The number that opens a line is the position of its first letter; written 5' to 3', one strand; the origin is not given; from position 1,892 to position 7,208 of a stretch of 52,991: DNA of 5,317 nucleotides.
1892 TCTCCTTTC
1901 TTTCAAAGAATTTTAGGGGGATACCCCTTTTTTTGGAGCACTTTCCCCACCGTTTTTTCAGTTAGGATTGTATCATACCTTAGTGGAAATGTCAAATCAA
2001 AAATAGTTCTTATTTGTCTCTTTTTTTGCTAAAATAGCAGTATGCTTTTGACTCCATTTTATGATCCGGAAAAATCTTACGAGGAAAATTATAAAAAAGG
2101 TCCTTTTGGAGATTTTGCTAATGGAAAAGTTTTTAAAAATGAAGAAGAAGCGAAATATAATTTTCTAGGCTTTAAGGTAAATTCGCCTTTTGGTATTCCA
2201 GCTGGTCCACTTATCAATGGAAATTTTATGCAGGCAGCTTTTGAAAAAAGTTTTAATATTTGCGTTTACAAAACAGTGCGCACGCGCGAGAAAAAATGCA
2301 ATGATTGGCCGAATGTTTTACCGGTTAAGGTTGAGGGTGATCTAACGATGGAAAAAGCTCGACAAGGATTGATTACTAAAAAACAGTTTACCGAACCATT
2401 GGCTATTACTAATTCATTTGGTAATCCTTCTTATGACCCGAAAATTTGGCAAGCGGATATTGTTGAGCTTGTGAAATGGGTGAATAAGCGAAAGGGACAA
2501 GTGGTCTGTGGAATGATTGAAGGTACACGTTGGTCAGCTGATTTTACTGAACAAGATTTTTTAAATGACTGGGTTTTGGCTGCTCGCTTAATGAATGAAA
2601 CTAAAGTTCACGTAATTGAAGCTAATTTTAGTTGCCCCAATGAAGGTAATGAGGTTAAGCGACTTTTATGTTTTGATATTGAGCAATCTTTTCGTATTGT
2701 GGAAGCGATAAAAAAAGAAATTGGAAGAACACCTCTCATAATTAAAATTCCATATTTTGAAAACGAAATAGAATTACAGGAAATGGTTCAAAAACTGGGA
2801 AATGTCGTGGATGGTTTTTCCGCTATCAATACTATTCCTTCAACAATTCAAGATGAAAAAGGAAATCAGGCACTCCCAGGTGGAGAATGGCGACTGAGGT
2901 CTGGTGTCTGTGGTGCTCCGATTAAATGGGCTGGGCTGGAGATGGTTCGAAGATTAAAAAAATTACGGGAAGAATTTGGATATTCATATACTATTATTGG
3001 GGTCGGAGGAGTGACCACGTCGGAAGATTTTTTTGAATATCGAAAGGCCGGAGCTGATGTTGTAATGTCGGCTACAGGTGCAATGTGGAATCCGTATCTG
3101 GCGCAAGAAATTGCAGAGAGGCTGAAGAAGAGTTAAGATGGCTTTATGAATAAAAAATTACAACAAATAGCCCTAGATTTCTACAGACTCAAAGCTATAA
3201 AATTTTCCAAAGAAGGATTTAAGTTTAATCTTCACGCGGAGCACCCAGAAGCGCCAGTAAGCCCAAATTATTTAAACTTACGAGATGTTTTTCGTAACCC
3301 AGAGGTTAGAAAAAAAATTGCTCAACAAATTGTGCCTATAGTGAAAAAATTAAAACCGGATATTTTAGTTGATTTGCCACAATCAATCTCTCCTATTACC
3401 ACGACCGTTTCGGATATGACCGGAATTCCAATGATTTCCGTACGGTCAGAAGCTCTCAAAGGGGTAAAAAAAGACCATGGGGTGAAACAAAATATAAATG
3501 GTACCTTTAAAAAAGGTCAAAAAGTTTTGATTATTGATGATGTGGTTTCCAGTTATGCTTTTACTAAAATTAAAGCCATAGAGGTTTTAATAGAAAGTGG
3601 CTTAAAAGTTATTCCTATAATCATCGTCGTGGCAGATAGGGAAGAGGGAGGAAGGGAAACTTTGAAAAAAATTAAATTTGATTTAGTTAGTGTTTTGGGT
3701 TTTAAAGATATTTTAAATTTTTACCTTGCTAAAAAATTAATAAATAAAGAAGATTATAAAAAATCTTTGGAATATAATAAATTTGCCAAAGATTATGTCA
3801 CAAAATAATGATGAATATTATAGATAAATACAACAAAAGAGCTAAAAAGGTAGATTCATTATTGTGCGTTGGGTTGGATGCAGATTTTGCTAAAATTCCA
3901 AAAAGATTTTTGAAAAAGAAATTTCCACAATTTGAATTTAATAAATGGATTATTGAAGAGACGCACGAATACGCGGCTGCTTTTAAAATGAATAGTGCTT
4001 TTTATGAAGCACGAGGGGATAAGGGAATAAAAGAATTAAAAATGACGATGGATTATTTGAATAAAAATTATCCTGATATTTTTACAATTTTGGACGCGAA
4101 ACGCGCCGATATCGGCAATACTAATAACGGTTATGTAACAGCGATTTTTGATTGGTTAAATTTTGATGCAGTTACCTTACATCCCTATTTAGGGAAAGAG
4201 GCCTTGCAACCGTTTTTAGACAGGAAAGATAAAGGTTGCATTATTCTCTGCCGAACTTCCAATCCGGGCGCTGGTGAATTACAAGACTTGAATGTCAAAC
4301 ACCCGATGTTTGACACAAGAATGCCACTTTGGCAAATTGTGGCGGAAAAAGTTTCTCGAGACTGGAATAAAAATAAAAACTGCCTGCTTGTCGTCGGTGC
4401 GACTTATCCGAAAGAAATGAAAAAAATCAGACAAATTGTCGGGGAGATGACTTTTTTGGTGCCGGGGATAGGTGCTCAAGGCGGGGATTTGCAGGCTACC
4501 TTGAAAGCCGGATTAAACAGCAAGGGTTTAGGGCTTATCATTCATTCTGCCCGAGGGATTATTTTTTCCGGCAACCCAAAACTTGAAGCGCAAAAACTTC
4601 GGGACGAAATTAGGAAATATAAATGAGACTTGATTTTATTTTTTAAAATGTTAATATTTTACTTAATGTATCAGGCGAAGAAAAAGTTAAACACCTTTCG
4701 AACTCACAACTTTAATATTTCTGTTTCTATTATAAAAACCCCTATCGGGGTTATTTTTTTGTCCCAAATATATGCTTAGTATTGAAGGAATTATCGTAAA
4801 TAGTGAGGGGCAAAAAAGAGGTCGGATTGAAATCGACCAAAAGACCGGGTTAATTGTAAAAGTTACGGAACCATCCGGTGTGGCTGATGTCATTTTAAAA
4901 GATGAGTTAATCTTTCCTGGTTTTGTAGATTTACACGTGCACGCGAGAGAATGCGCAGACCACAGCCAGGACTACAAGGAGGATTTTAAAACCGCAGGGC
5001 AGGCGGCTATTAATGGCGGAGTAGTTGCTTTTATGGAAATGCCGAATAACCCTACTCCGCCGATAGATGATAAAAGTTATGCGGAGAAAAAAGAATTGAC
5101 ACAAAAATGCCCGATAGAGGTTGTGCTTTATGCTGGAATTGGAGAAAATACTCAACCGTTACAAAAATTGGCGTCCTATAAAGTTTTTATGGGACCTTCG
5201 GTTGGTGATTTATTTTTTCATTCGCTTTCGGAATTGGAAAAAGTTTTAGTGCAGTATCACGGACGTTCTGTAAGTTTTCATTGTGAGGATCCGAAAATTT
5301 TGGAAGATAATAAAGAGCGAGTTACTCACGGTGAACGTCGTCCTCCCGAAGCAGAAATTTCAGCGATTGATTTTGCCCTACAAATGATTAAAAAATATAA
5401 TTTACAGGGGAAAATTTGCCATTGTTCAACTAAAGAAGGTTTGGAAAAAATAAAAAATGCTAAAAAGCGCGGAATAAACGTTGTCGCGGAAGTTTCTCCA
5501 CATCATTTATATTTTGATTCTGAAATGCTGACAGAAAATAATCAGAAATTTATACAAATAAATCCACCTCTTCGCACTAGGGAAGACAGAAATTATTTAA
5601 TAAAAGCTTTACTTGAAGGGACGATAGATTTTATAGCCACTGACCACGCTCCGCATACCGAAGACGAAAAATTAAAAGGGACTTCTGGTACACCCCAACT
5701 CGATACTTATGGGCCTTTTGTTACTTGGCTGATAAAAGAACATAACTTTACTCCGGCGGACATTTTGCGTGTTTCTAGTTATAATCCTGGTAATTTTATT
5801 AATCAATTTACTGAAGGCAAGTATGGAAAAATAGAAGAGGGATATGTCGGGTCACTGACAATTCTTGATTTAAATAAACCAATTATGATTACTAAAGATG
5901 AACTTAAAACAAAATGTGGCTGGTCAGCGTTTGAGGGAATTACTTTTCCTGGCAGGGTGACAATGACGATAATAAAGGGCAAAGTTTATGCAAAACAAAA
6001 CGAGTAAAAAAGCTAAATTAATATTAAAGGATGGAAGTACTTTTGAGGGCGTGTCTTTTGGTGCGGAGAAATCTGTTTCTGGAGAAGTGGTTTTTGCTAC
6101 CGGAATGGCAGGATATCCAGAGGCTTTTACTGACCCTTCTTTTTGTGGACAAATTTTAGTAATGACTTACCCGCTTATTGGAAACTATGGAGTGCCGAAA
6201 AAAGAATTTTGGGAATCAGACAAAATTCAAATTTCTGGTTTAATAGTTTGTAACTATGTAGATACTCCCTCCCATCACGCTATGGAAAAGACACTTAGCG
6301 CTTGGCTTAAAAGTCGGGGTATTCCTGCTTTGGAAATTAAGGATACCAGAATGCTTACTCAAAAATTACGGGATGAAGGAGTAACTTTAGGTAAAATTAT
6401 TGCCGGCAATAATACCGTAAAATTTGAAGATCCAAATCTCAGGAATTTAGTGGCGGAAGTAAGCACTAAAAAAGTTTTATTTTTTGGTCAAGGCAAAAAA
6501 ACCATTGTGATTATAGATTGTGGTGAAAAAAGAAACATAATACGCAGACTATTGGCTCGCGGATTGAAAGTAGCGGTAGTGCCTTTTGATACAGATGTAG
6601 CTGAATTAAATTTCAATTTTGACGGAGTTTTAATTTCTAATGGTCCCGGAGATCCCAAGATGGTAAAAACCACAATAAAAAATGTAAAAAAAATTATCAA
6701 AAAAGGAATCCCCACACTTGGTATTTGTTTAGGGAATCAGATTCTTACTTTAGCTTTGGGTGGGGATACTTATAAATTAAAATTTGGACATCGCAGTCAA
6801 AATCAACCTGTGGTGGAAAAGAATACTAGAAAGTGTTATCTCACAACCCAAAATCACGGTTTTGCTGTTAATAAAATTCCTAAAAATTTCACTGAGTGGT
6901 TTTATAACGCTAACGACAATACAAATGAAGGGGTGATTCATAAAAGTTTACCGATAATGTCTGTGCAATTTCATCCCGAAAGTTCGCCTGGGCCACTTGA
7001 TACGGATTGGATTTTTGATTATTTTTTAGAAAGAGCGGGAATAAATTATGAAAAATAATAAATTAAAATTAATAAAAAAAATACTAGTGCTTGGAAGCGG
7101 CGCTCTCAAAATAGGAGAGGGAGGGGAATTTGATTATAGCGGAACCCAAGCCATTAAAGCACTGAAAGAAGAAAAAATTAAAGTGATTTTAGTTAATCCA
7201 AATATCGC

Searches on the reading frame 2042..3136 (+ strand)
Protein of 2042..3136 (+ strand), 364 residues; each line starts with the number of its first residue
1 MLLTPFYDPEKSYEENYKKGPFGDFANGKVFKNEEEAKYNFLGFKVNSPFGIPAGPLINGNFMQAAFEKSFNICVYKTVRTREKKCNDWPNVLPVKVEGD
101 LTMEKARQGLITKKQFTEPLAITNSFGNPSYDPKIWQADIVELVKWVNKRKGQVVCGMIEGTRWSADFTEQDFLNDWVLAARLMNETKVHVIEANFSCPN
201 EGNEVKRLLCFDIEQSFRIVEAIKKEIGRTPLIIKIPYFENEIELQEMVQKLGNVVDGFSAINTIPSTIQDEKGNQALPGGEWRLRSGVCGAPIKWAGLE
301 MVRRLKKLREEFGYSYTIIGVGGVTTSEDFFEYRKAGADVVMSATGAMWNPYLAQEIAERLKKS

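Call 47: search_protein_families(library=pfam, proteins=[window:2042-3136:+], max_evalue=0.00001)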
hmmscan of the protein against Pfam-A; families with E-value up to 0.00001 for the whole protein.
window:2042-3136:+ (364 aa): 1 family
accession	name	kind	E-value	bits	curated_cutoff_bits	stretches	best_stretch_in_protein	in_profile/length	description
PF01180.27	DHO_dh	-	7e-22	78.4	27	1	40-363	5-289/291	Dihydroorotate dehydrogenase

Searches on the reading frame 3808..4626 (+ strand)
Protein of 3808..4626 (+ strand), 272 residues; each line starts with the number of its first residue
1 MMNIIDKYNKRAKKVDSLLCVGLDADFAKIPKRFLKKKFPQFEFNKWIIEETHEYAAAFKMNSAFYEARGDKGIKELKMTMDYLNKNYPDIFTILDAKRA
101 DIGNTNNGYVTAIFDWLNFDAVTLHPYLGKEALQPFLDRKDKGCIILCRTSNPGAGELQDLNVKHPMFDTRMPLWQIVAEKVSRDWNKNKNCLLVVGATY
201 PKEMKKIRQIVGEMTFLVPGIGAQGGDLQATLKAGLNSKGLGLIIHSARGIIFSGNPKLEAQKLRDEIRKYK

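Call 47: search_protein_families(library=pfam, proteins=[window:3808-4626:+], max_evalue=0.00001)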
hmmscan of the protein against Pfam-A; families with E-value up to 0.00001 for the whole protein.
window:3808-4626:+ (272 aa): 1 family
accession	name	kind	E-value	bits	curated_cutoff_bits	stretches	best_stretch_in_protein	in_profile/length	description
PF00215.30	OMPdecase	-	1.4e-25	90.9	27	1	18-263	2-220/221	Orotidine 5'-phosphate decarboxylase / HUMPS family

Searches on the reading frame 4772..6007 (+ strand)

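Call 47: search_protein_families(library=pfam, proteins=[window:4772-6007:+], max_evalue=0.00001)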
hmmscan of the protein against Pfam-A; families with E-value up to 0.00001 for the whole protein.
window:4772-6007:+ (411 aa): 2 families
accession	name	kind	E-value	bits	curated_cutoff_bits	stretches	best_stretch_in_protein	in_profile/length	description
PF01979.26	Amidohydro_1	-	7.1e-22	78.5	25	1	47-405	2-344/345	Amidohydrolase family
PF07969.17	Amidohydro_3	-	6.5e-06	26.3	29.7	0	261-405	356-470/472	Amidohydrolase family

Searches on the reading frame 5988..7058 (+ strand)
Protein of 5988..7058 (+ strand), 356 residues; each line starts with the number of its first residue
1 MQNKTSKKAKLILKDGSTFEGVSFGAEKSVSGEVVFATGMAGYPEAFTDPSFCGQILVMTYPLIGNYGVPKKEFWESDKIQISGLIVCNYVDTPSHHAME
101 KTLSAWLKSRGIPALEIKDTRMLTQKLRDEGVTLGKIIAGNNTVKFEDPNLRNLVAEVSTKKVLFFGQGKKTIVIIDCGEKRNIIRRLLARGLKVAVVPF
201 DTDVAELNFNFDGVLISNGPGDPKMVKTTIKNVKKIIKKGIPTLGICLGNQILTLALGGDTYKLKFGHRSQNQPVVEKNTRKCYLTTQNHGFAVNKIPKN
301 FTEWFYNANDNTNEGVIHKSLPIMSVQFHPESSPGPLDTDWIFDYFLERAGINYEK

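Call 47: search_protein_families(library=pfam, proteins=[window:5988-7058:+], max_evalue=0.00001)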
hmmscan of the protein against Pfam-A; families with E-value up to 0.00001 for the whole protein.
window:5988-7058:+ (356 aa): 3 families
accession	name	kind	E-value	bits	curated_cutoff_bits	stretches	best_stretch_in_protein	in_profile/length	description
PF00117.34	GATase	-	5e-55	186.6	22.8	1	174-348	1-189/190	Glutamine amidotransferase class-I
PF00988.28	CPSase_sm_chain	-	3e-47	160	27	1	11-137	1-126/126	Carbamoyl-phosphate synthase small chain, CPSase domain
PF07722.19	Peptidase_C26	-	4.5e-10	40.1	20.5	1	222-331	87-219/219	Peptidase C26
